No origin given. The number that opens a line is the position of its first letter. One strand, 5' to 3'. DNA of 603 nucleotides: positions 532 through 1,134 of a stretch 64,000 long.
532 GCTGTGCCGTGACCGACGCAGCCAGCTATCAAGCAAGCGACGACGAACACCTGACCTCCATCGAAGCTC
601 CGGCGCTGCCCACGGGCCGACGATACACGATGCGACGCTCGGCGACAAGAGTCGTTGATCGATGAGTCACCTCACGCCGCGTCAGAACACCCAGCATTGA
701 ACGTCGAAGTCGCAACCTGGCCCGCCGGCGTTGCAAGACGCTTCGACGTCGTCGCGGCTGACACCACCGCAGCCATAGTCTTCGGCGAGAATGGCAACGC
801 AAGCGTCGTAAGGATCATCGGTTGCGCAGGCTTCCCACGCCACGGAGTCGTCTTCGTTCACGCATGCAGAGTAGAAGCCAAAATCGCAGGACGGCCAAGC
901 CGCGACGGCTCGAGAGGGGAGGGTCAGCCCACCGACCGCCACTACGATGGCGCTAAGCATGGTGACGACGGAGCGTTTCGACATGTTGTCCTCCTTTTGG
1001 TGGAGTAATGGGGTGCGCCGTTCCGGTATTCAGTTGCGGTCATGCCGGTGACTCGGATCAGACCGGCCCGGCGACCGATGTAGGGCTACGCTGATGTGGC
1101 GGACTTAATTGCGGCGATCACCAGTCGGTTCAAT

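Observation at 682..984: Shared sequence features of the three Cys-rich peptides (682-984, 40023-40247, 48280-48561)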

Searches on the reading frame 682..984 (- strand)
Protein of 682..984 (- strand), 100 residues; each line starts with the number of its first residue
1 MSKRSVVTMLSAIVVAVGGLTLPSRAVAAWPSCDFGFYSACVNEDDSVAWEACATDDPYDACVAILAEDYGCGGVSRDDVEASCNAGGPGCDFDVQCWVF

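Call 11: search_protein_families(library=pfam, max_evalue=0.1, proteins=[window:682-984:-])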
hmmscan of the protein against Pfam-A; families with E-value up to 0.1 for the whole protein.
window:682-984:- (100 aa): 0 families

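Call 15: find_homologous_proteins(query=window:685-984:-, max_evalue=0.01)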
Query seq(100 aa) (100 aa): 1 proteins with E <= 0.01 among 5 candidates.
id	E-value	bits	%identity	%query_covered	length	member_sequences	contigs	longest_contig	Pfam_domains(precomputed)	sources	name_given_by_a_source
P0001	3.9e-61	222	100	100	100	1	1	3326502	-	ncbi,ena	-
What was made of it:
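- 682..984 (-): pep1 precursor gene, 100 aa. Signal peptide 901-984 (28 aa, ...SRAVA|AWPSC), mature 72 aa at 685-900 with 8 Cys, stop at 682-684. The protein is called in NCBI/ENA as P0001 (call 15).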

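Call 16: find_encoding_contigs(protein=P0001, flank=10000, max_places=3)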
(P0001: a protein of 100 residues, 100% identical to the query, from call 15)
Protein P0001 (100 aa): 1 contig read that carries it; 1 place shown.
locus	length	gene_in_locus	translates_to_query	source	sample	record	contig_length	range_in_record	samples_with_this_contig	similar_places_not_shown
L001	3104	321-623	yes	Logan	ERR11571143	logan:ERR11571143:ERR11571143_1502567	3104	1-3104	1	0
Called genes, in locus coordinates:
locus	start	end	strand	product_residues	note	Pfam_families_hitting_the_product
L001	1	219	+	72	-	?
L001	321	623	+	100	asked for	-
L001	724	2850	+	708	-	-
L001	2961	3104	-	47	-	?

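Call 23: search_protein_families(library=ncbifam, max_evalue=0.1, proteins=[window:682-984:-, L001:724-2850:+])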
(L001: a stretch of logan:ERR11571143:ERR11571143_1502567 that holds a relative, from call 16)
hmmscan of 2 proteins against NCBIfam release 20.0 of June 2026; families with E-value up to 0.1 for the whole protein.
window:682-984:- (100 aa): 0 families

L001:724-2850:+ (708 aa): 0 families

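Call 24: search_protein_families(library=pfam, max_evalue=0.1, proteins=[L001:724-2850:+])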
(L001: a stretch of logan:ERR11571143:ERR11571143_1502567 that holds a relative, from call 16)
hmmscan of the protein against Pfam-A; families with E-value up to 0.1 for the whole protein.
L001:724-2850:+ (708 aa): 0 families

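Call 35: search_solved_structures(query=L001:724-2850:+, max_evalue=1)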
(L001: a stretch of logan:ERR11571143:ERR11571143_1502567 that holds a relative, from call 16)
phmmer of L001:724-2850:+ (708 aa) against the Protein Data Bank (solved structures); distinct sequences matched with E-value up to 1: 0.

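Call 55: find_homologous_proteins(query=L001:724-2850:+, max_evalue=0.00001)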
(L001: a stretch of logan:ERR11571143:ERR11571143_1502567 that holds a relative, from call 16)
Query L001:724-2850:+ (708 aa): 32 proteins with E <= 0.00001 among 8000 candidates.
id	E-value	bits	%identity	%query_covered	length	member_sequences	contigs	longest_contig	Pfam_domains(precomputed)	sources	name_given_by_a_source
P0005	0.0e+0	1597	100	100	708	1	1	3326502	-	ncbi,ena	-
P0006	3.0e-290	983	69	90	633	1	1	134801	-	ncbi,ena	-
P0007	1.1e-266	905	63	97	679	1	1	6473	-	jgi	jgi:hypothetical protein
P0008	4.2e-258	877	60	97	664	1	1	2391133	-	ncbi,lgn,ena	-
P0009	3.0e-223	761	53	100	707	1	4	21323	-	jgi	jgi:hypothetical protein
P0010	3.6e-222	758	55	96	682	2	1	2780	-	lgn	-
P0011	4.3e-211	721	51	99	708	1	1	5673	-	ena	-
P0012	1.3e-188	647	48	97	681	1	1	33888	-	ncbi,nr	ncbi:MAG TPA: hypothetical protein VHW65_07035 [Gemmatimonadales bacterium]|nr:hypothetical protein 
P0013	1.5e-187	643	49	95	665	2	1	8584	-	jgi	-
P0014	7.8e-179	614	46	98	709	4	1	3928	-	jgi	jgi:hypothetical protein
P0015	2.6e-178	613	51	82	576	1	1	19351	-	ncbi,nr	ncbi:MAG TPA: hypothetical protein VHW65_01405, partial [Gemmatimonadales bacterium]|nr:hypothetical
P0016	3.4e-175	602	46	94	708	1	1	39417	-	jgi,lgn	jgi:hypothetical protein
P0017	6.1e-173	595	45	96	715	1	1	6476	-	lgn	-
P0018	5.8e-172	592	47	96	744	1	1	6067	-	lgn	-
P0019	2.3e-171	590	47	96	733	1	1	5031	-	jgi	jgi:hypothetical protein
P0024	7.6e-166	572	45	100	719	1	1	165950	-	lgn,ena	-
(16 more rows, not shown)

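Call 56: find_encoding_contigs(protein=P0006, flank=6000, max_places=2)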
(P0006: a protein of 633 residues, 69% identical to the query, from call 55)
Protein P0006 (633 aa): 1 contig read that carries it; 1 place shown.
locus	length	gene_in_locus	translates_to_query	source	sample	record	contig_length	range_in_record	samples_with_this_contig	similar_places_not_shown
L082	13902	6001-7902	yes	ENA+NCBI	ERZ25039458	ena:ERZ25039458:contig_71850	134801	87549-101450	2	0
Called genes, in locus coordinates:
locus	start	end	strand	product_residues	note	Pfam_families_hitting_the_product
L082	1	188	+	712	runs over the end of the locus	PF13089:PP_kinase_N, PF02503:PP_kinase, PF17941:PP_kinase_C_1, PF13091:PLDc_2 (faint), PF13090:PP_kinase_C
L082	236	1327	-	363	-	PF00226:DnaJ, PF01556:DnaJ_C, PF00684:DnaJ_CXXCXGXG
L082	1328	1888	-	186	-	PF01025:GrpE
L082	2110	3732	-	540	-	PF00756:Esterase (weak)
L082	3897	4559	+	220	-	-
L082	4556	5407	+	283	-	PF13462:Thioredoxin_4, PF01323:DSBA (faint)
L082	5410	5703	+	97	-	-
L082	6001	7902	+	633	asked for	-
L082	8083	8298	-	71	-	-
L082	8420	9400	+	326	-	-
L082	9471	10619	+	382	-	-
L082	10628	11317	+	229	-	PF13098:Thioredoxin_2 (faint), PF13462:Thioredoxin_4, PF01323:DSBA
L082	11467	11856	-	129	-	PF02464:CinA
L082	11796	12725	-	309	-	PF00994:MoCF_biosynth, PF18146:CinA_KH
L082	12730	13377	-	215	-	PF01066:CDP-OH_P_transf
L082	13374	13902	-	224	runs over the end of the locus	-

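Call 57: find_encoding_contigs(protein=P0008, flank=6000, max_places=2)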
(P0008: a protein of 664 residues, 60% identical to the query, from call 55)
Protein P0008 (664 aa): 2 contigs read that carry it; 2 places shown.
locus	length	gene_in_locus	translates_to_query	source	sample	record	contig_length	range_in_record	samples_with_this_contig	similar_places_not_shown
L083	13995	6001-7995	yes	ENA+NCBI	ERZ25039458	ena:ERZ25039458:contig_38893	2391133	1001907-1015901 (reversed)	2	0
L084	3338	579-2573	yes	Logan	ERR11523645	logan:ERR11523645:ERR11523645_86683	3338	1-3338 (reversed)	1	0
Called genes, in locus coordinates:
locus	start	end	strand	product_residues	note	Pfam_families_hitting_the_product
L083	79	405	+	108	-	-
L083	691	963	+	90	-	-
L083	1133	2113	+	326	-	-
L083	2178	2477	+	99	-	PF14242:DUF4342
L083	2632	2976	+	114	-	PF03551:PadR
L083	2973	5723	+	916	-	PF12704:MacB_PCD, PF02687:FtsX, PF12704:MacB_PCD, PF02687:FtsX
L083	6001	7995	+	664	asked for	-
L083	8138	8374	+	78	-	PF13711:DUF4160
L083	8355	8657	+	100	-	PF10387:DUF2442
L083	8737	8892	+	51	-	-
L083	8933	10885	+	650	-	PF02129:Peptidase_S15, PF08530:PepX_C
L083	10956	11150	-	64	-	-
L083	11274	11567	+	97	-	-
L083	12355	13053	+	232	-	PF13462:Thioredoxin_4, PF01323:DSBA (weak)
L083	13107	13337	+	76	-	-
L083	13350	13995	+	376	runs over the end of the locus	-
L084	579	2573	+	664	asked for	-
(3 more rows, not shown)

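Call 58: find_encoding_contigs(protein=P0007, flank=6000, max_places=2)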
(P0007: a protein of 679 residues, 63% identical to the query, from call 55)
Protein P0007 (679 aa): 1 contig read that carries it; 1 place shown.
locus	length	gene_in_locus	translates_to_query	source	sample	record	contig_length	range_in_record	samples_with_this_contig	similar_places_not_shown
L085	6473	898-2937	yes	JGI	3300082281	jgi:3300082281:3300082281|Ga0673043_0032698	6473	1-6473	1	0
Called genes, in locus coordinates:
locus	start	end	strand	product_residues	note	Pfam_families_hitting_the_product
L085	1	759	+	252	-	?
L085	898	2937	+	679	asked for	-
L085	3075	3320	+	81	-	PF22513:FitA-like_RHH, PF03869:Arc (weak)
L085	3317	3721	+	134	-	PF01850:PIN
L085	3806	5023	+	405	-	-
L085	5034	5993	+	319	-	-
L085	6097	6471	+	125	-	?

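Call 63: find_encoding_contigs(protein=P0009, flank=4000, max_places=1)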
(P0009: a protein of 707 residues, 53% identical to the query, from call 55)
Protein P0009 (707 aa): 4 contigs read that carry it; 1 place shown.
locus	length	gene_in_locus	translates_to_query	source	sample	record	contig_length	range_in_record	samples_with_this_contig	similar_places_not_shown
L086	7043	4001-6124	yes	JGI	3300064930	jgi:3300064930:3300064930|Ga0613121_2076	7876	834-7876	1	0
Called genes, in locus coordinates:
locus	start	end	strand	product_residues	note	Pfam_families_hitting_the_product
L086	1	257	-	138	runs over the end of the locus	-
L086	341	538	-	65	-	-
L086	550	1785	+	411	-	PF17170:DUF5128 (weak)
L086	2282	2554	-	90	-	-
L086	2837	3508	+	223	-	PF13462:Thioredoxin_4, PF01323:DSBA (weak)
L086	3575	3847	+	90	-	-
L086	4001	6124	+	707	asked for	-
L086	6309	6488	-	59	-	PF13333:rve_2 (weak), PF13683:rve_3 (weak)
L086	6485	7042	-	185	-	?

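Call 64: find_encoding_contigs(protein=P0012, flank=4000, max_places=1)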
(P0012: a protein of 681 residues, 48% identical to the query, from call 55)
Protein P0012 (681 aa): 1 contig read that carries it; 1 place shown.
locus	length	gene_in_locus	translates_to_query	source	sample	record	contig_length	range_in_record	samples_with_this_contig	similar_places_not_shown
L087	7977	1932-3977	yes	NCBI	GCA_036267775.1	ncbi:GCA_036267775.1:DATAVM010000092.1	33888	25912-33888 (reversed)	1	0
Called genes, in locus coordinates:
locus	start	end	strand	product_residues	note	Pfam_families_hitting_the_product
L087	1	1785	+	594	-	PF00873:ACR_tran, PF03176:MMPL (weak)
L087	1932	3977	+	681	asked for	-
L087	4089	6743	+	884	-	PF17162:DUF5118 (weak), PF17148:DUF5117, PF16313:DUF4953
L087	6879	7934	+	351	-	PF09994:T6SS_Tle1-like_cat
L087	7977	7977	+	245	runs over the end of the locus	-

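Call 65: find_encoding_contigs(protein=P0016, flank=4000, max_places=1)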
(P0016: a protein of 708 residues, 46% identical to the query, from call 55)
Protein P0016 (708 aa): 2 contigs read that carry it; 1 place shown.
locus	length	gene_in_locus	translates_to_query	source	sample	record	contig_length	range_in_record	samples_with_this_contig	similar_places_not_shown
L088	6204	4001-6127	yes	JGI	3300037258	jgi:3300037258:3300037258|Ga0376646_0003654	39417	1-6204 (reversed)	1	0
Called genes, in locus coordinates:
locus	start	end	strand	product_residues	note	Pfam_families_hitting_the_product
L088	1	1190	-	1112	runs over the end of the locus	PF13424:TPR_12 (faint), PF03704:BTAD (weak), PF13191:AAA_16, PF13401:AAA_22 (weak)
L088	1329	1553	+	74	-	-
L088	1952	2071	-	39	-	-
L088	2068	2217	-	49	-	PF01527:HTH_Tnp_1, PF02796:HTH_7 (weak)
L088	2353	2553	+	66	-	PF04365:BrnT_toxin (weak)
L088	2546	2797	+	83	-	PF14384:BrnA_antitoxin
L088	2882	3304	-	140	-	-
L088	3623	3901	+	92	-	-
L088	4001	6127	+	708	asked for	-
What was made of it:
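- On pep1/pep2 8-Cys family (defined here): L088 has no DsbA gene within the 4 kb held upstream (call 65).
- In the pep1 cassette no propeller gene lies between DsbA, the peptide and u708, in the window, L082 or L088 (calls 16, 56, 65).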

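Call 66: find_encoding_contigs(protein=P0024, flank=4000, max_places=1)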
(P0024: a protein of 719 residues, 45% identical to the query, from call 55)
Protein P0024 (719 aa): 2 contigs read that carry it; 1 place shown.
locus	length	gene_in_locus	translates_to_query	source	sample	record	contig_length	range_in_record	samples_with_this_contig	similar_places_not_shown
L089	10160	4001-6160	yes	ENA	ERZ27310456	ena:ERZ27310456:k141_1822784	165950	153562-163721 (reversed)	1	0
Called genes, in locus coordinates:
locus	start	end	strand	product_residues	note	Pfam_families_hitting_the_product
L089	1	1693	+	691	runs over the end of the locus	PF03030:H_PPase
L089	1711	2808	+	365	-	PF01926:MMR_HSR1, PF02421:FeoB_N, PF06071:YchF-GTPase_C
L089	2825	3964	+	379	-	-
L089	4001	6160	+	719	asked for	-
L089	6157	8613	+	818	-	-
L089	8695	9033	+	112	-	PF01250:Ribosomal_S6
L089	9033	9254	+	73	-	PF01084:Ribosomal_S18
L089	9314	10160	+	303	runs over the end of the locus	PF09991:DUF2232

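Call 75: search_protein_families(library=pfam, alignment_id=A5, max_evalue=1)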
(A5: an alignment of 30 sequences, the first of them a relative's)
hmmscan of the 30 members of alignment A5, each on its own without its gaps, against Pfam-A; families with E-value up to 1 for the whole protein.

A. member 1, P0005 (708 aa): 0 families

B. families by the number of members that match (of 30 scanned): 10 families
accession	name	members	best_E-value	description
PF07495.19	Y_Y_Y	4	0.0087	Y_Y_Y domain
PF01816.23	LRV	4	0.01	Leucine rich repeat variant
PF16967.11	TcfC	2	0.079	E-set like domain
PF18202.7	TQ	2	0.17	T-Q ester bond containing domain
PF10809.13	DUF2732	1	0.03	Protein of unknown function (DUF2732)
PF16450.11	Prot_ATP_ID_OB_C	1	0.1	Proteasomal ATPase OB C-terminal domain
PF15609.12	PRTase_2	1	0.16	Phosphoribosyl transferase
PF19425.4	Csd3_N2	1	0.2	Csd3 second domain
PF19375.4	DurN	1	0.23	DurN substrate-assisted peptide maturase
PF14559.12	TPR_19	1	0.66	Tetratricopeptide repeat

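Call 79: find_related_loci(query=A7, collection=metagenome_contigs, flank=4000)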
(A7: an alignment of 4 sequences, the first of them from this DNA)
Query A7 (100 aa) in metagenome_contigs; peptide patterns used: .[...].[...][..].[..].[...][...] (x = any residue, [..] = any of these).
267 stretches matched a pattern, but none encodes a relative of the query by tblastn (E <= 1e-3).

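Call 80: predict_structure(alignment_id=A5)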
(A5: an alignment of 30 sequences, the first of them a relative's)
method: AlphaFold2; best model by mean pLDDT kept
length: 708 residues; sequences in the alignment: 30
mean_pLDDT: 83.8   pTM: 0.82
mean pLDDT of the five models: 83.8, 82.9, 82.2, 81.3, 79.8
residues with pLDDT >= 90: 390; 70-90: 202; 50-70: 61; < 50: 55
segments of 3 or more residues with pLDDT < 50: 1-21, 302-321, 417-429
pLDDT, mean of each block of 10 residues (from residue 1): 35 37 77 92 92 82 89 92 82 91 90 94 92 95 89 96 96 91 96 97 98 95 91 93 95 95 89 93 86 78 41 39 58 85 80 66 76 79 68 76 76 51 41 61 80 70 77 94 94 84 94 92 93 88 95 93 86 93 94 89 92 90 95 96 87 93 94 92 95 95 92
secondary structure, 60 per line:
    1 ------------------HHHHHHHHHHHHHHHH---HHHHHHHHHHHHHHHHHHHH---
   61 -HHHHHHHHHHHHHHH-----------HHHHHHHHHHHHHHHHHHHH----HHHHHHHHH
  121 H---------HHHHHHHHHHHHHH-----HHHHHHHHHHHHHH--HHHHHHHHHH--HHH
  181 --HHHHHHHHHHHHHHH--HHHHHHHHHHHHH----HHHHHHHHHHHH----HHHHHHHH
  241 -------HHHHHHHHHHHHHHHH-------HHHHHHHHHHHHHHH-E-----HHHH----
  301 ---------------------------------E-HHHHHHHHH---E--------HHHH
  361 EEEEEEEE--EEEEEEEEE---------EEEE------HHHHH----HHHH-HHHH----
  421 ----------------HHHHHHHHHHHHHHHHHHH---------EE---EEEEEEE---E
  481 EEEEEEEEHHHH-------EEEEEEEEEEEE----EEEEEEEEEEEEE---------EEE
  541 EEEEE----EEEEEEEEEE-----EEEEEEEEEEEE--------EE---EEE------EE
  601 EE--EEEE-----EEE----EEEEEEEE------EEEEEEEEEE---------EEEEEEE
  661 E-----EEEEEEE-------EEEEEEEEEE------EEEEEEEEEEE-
elements in order (helices of 4 or more, strands of 3 or more residues): H19-34 H38-57 H62-76 H88-107 H112-121 H131-144 H150-163 H166-175 H183-197 H200-212 H217-228 H233-240 H248-263 H271-285 H293-296 H336-344 H357-360 E361-368 E371-379 E389-392 H399-403 H408-411 H413-416 H437-455 E470-476 E480-488 H489-492 E500-511 E516-528 E538-545 E550-559 E565-576 E590-592 E599-602 E605-608 E614-616 E621-628 E635-644 E654-661 E667-673 E681-690 E697-707

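Call 84: fold_search(model_id=the predicted structure, library=pdb)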
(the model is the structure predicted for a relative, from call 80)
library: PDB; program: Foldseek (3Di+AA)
matches with E <= 10: 1372; with E <= 0.001: 129
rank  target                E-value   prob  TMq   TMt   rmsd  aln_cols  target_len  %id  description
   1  4be6_A                1.3e-07  1.00  0.15  0.35  10.2       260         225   12  V. cholera biofilm scaffolding protein RbmA (released 2013-12-18)
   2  4kkr_A                2.5e-07  1.00  0.15  0.35  10.0       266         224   12  Crystal structure of Vibrio cholerae RbmA (crystal form 3) (released 2013-05-22)
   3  4kkp_B                4.1e-07  1.00  0.15  0.35  10.1       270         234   12  Crystal structure of Vibrio cholerae RbmA (crystal form 2) (released 2013-05-22)
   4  4kkq_A                5.0e-07  1.00  0.15  0.36  10.1       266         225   12  Crystal structure of Vibrio cholerae RbmA (crystal form 1) (released 2013-05-22)
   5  4be5_A                5.0e-07  1.00  0.15  0.35  10.4       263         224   11  V. cholera biofilm scaffolding protein RbmA (released 2013-12-18)
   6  4kkp_A                5.0e-07  1.00  0.16  0.34  10.1       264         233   11  Crystal structure of Vibrio cholerae RbmA (crystal form 2) (released 2013-05-22)
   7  4kkq_B                7.4e-07  1.00  0.15  0.34  10.5       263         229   12  Crystal structure of Vibrio cholerae RbmA (crystal form 1) (released 2013-05-22)
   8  5g50_B                1.2e-06  1.00  0.15  0.35  10.1       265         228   11  Vibrio cholerae scaffolding protein RbmA in complex with magnesium. (released 2017-11-29)
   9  8csw                  1.7e-06  1.00  0.15  0.16  15.5       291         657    8  Local refinement of protein 4.2 in Class 2 of erythrocyte ankyrin-1 complex (released 2022-07-20)
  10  4mkm                  1.9e-06  1.00  0.13  0.30  27.8       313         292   12  Repeat domains 1 & 2 of Clostridium perfringens Cpe0147 (released 2013-12-04)
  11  8b6l_P                2.1e-06  0.99  0.12  0.14  26.2       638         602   11  Subtomogram average of the human Sec61-TRAP-OSTA-translocon (released 2022-12-07)
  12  7uzs                  3.0e-06  1.00  0.15  0.16  15.4       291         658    8  Protein 4.2 (local refinement from consensus reconstruction of ankyrin complex classes) (released 2022-07-20)
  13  8cs9_X                4.2e-06  1.00  0.14  0.15  15.6       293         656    8  Composite reconstruction of Class 1 of the erythrocyte ankyrin-1 complex (released 2022-07-20)
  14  6kzb_A                4.7e-06  1.00  0.14  0.15  14.7       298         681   10  Transglutaminase2 complexed with calcium (released 2020-12-09)
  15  1ggy_A                4.7e-06  1.00  0.15  0.15  18.4       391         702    9  HUMAN FACTOR XIII WITH YTTERBIUM BOUND IN THE ION SITE (released 1999-02-16)
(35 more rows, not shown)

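Call 85: search_protein_families(library=pfam, max_evalue=0.05, proteins=[L082:3897-4559:+, L082:8420-9400:+, L082:9471-10619:+, L083:11274-11567:+])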
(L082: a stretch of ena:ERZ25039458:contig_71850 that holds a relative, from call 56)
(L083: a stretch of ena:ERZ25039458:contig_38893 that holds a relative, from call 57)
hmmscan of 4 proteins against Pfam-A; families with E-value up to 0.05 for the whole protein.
L082:3897-4559:+ (220 aa): 0 families

L082:8420-9400:+ (326 aa): 0 families

L082:9471-10619:+ (382 aa): 1 family
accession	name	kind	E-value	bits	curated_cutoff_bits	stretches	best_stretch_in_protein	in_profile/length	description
PF15869.11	TolB_like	-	0.0045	16.8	29.2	0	279-332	239-292/296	TolB-like 6-blade propeller-like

L083:11274-11567:+ (97 aa): 2 families
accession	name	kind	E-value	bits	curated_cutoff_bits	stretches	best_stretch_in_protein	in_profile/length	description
PF08281.18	Sigma70_r4_2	-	0.0091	16.1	25.7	1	53-71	31-49/54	Sigma-70, region 4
PF00196.25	GerE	-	0.012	15.6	23.5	1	35-85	4-54/57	Bacterial regulatory proteins, luxR family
